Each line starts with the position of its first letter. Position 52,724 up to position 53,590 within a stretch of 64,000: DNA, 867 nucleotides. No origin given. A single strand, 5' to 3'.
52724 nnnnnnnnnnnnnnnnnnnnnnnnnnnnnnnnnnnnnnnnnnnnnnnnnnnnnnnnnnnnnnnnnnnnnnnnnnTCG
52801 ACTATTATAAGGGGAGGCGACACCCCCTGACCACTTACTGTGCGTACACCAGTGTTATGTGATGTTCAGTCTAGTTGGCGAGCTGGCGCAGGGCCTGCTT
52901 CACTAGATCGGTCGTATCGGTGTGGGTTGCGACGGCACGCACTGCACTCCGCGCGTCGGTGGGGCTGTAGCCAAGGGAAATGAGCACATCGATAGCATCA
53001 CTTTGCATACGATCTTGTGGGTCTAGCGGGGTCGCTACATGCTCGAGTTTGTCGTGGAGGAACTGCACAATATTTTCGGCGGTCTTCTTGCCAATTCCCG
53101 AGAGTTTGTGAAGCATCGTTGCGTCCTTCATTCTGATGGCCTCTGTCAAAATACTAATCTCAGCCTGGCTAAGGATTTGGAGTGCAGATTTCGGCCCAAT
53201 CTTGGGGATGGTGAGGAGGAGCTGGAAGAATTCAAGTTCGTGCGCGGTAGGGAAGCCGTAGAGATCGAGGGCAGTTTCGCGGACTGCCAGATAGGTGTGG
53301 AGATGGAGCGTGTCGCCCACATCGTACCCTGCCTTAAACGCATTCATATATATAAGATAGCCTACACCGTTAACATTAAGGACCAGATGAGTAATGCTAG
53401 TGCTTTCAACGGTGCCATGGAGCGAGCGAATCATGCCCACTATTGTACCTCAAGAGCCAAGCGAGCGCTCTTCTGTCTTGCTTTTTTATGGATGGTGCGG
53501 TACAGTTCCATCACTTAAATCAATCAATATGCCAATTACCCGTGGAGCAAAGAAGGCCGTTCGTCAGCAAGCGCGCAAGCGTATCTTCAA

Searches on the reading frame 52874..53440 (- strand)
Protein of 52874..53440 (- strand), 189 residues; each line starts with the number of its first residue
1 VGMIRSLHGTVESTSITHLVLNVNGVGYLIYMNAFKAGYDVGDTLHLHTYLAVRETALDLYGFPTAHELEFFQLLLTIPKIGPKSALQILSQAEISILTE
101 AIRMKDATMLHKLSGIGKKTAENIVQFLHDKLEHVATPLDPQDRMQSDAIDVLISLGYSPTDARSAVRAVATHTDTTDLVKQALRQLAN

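Call 59: search_protein_families(library=pfam, proteins=[window:52874-53440:-], max_evalue=0.0001)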
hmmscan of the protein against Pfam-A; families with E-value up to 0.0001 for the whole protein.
window:52874-53440:- (189 aa): 4 families
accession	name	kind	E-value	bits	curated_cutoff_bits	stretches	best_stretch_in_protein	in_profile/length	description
PF01330.27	RuvA_N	-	5.1e-16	59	23.6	1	3-62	1-61/61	RuvA N terminal domain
PF14520.12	HHH_5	-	3e-14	53.7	27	1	72-130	1-57/57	Helix-hairpin-helix domain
PF07499.19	RuvA_C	-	2.3e-08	34.8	24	1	146-187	3-46/47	RuvA, C-terminal domain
PF00633.29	HHH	-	3.4e-05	23.9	24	0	110-127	13-30/30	Helix-hairpin-helix motif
